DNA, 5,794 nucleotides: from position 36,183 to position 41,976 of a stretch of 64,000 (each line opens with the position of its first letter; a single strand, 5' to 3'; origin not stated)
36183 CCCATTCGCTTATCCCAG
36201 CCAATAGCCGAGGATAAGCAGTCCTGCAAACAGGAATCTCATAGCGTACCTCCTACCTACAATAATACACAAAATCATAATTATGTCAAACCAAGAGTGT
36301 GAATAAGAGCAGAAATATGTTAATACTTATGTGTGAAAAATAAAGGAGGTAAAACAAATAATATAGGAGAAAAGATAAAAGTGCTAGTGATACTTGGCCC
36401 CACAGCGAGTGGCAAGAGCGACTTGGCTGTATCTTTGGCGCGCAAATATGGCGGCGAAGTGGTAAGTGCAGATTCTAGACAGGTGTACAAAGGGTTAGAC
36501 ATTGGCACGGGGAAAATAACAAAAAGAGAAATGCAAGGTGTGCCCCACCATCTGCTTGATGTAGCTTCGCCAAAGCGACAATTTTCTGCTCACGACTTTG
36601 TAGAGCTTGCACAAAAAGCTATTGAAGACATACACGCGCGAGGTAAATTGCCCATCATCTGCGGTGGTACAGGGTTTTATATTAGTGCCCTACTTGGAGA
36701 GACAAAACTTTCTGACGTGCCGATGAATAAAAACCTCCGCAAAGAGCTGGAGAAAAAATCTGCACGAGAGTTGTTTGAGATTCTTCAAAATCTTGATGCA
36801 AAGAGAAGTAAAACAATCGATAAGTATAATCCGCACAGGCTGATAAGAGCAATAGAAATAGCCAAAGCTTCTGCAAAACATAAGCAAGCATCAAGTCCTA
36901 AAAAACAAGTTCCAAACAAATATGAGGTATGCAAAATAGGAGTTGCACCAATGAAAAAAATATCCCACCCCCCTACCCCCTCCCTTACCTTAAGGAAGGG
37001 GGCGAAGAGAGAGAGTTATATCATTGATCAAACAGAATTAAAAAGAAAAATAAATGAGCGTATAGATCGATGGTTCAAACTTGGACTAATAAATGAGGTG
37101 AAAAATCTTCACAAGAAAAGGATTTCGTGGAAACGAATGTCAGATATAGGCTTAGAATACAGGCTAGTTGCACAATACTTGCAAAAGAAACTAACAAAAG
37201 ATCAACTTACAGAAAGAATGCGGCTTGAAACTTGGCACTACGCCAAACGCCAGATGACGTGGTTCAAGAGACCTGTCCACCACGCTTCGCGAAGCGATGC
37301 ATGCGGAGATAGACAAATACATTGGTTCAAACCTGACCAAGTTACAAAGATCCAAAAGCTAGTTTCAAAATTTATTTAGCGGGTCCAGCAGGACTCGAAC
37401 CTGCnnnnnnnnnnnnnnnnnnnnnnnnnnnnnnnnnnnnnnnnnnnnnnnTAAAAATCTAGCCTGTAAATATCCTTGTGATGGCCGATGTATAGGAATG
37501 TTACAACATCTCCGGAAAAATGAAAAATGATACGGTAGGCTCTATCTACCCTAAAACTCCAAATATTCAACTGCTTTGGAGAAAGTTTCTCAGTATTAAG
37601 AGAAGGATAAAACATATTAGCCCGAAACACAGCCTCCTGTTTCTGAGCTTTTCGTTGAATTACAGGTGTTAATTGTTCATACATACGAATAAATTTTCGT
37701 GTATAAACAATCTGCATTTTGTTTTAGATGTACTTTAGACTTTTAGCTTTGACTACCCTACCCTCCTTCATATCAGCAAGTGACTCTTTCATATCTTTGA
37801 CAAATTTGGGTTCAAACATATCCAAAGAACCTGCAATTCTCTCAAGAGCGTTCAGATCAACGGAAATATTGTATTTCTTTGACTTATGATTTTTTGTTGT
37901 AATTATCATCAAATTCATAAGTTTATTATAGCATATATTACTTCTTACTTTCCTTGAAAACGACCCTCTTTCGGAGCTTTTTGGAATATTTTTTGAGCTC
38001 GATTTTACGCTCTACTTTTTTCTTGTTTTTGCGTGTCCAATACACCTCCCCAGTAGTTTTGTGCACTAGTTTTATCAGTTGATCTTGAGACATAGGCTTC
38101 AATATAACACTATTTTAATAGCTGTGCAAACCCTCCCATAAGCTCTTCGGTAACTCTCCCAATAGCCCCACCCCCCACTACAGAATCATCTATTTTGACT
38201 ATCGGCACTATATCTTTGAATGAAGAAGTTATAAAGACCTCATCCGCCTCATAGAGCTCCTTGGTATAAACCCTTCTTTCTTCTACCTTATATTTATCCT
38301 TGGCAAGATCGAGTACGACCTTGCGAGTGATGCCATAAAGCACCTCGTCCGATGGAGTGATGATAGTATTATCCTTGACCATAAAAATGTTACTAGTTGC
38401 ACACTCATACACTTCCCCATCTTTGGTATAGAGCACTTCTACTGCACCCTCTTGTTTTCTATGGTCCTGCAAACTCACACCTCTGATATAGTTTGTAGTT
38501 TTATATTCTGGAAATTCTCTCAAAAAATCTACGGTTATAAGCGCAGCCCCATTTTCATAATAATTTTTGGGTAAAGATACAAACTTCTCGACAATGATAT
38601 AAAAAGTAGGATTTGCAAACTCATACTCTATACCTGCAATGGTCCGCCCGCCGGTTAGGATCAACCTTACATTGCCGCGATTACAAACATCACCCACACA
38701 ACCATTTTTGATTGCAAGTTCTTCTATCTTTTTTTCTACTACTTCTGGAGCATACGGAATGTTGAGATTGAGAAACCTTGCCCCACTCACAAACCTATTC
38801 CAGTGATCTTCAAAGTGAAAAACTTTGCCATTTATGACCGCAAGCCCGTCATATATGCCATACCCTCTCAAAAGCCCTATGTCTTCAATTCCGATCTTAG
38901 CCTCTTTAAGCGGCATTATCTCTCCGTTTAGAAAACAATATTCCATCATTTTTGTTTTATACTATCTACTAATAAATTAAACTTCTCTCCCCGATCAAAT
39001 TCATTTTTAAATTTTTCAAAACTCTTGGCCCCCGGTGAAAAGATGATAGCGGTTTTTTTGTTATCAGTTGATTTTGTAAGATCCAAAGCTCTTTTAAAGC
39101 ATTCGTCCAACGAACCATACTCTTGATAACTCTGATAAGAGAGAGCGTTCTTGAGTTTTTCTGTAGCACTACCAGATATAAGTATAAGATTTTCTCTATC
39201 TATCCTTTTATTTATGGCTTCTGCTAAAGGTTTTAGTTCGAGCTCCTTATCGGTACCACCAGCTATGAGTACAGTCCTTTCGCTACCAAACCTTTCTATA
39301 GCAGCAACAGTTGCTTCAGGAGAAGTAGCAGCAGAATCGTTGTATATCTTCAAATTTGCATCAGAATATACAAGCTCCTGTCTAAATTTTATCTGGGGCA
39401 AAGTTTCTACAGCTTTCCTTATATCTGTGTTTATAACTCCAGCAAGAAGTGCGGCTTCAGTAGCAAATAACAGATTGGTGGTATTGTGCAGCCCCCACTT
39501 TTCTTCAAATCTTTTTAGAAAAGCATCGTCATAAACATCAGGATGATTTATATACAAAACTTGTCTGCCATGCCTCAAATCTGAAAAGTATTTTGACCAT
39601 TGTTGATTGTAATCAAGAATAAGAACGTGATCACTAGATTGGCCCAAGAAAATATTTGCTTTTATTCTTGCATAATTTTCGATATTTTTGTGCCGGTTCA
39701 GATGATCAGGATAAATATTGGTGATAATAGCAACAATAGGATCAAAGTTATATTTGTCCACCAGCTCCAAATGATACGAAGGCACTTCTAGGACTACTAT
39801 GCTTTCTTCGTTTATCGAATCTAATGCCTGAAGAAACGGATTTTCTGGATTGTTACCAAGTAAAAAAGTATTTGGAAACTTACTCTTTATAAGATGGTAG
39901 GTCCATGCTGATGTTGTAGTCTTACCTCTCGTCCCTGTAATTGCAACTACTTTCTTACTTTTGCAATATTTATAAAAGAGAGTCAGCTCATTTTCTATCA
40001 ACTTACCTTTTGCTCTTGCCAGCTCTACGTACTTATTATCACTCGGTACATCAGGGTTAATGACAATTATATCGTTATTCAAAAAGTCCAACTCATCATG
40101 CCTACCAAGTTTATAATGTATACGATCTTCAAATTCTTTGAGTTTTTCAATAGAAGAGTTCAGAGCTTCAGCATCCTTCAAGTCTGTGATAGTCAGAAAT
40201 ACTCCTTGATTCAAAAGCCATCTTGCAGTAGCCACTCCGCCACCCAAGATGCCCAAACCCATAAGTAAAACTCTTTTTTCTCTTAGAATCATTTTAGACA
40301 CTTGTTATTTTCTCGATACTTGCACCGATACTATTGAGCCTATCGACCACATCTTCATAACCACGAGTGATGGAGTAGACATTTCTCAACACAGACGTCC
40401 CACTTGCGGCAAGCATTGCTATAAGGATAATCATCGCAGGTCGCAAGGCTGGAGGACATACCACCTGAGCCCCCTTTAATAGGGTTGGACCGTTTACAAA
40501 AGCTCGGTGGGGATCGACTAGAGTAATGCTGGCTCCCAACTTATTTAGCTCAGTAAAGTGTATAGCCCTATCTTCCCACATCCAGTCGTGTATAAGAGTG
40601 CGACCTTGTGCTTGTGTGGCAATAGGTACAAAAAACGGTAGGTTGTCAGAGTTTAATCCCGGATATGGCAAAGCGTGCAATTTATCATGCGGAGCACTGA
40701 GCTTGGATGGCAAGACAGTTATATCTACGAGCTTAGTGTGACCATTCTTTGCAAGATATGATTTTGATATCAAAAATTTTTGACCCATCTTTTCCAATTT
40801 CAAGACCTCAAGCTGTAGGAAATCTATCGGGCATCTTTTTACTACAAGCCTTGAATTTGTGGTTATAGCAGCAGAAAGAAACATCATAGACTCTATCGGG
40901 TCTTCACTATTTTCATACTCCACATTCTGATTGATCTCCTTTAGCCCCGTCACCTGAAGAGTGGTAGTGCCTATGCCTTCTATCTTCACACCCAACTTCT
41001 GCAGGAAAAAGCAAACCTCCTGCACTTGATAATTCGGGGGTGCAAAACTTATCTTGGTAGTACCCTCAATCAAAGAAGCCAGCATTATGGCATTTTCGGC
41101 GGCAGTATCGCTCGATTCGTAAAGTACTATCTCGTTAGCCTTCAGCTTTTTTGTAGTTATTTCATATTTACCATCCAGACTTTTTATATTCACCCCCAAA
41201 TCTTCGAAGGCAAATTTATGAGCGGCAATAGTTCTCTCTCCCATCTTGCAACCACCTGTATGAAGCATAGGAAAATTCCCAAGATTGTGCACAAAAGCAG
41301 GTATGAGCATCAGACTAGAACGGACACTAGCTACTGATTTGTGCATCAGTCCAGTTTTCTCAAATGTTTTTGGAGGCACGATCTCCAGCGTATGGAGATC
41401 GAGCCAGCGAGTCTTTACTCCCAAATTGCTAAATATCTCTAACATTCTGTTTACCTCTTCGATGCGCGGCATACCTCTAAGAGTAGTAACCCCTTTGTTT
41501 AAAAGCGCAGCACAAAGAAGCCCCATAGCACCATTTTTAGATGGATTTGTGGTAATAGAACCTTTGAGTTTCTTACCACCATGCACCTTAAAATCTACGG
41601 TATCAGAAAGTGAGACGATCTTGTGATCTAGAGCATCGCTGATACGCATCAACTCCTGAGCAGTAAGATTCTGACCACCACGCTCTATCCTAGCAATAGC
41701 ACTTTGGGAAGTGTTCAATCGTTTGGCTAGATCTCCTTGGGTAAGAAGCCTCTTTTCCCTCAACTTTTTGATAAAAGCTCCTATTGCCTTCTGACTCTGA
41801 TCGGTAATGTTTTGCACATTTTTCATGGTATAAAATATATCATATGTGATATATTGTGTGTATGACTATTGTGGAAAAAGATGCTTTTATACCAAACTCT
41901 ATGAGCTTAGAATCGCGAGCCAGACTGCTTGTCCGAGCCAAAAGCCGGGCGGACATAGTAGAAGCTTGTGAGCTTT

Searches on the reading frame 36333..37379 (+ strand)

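Call 20: search_protein_families(library=pfam, proteins=[window:36333-37379:+], max_evalue=0.0001)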
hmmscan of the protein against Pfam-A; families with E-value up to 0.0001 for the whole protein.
window:36333-37379:+ (348 aa): 3 families
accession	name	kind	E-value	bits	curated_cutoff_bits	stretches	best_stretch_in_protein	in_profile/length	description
PF01715.23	IPPT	-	2.4e-65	221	23.6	2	50-206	1-161/243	IPP transferase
PF01745.22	IPT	-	1.5e-11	44.6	20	1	16-102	2-89/233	Isopentenyl transferase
PF13671.12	AAA_33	-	9.6e-05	23.2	27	0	17-74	1-59/143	AAA domain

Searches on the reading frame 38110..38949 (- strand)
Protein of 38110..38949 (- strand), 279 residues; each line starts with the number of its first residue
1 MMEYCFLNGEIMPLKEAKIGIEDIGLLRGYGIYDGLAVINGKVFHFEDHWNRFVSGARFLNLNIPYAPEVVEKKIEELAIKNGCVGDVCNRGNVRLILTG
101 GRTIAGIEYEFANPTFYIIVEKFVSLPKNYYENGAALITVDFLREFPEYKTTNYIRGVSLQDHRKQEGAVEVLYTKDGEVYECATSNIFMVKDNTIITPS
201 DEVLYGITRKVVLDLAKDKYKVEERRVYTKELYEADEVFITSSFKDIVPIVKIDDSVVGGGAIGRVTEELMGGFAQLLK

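Call 20: search_protein_families(library=pfam, proteins=[window:38110-38949:-], max_evalue=0.0001)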
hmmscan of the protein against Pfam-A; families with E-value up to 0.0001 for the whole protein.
window:38110-38949:- (279 aa): 1 family
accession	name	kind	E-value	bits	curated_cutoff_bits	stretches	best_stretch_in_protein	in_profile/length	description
PF01063.24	Aminotran_4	-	2e-48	165.6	28.5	1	31-253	1-223/223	Amino-transferase class IV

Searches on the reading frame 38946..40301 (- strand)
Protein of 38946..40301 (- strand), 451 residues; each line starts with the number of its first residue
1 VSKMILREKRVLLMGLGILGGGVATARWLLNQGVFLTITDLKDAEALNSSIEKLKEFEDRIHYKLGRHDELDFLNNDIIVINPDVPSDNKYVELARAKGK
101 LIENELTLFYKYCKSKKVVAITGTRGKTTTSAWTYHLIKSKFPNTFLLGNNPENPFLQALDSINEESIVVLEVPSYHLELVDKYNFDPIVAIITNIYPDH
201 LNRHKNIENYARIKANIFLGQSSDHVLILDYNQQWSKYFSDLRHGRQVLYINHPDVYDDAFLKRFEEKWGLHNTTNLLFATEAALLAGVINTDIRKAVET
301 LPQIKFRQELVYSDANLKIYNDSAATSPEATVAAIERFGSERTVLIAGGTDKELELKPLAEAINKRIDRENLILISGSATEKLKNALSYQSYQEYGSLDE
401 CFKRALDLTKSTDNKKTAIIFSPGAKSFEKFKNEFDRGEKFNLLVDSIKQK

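Call 5: search_protein_families(library=pfam, proteins=[window:38946-40301:-], max_evalue=0.001)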
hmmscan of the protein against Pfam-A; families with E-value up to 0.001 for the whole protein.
window:38946-40301:- (451 aa): 3 families
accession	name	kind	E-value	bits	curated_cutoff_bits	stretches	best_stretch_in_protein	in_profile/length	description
PF08245.18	Mur_ligase_M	-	2.7e-24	86.7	24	1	121-248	1-142/200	Mur ligase middle domain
PF21799.2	MurD-like_N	-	6.3e-08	33.2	27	1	9-100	1-84/88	Mur ligase MurD-like, N-terminal domain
PF02875.26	Mur_ligase_C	-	3.6e-06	28.3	28.4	1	307-413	2-119/127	Mur ligase, glutamate ligase domain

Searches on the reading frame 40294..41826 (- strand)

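Call 5: search_protein_families(library=pfam, proteins=[window:40294-41826:-], max_evalue=0.001)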
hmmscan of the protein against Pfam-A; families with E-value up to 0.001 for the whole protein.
window:40294-41826:- (510 aa): 6 families
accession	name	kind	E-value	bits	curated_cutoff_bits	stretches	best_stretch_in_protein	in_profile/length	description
PF00275.25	EPSP_synthase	-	3.3e-50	171.5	22.8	1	82-497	2-417/417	EPSP synthase (3-phosphoshikimate 1-carboxyvinyltransferase)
PF01381.28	HTH_3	-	2.4e-12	47.1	23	1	19-67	1-49/55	Helix-turn-helix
PF13560.12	HTH_31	-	2.2e-09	37.9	27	1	15-66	2-54/64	Helix-turn-helix domain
PF12844.13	HTH_19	-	5.6e-06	26.6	30.2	1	16-64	1-49/64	Helix-turn-helix domain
PF13443.12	HTH_26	-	0.00029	21.5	22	1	20-69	3-53/63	Cro/C1-type HTH DNA-binding domain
PF13744.12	HTH_37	-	0.0003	21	27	1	15-70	19-75/80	Helix-turn-helix domain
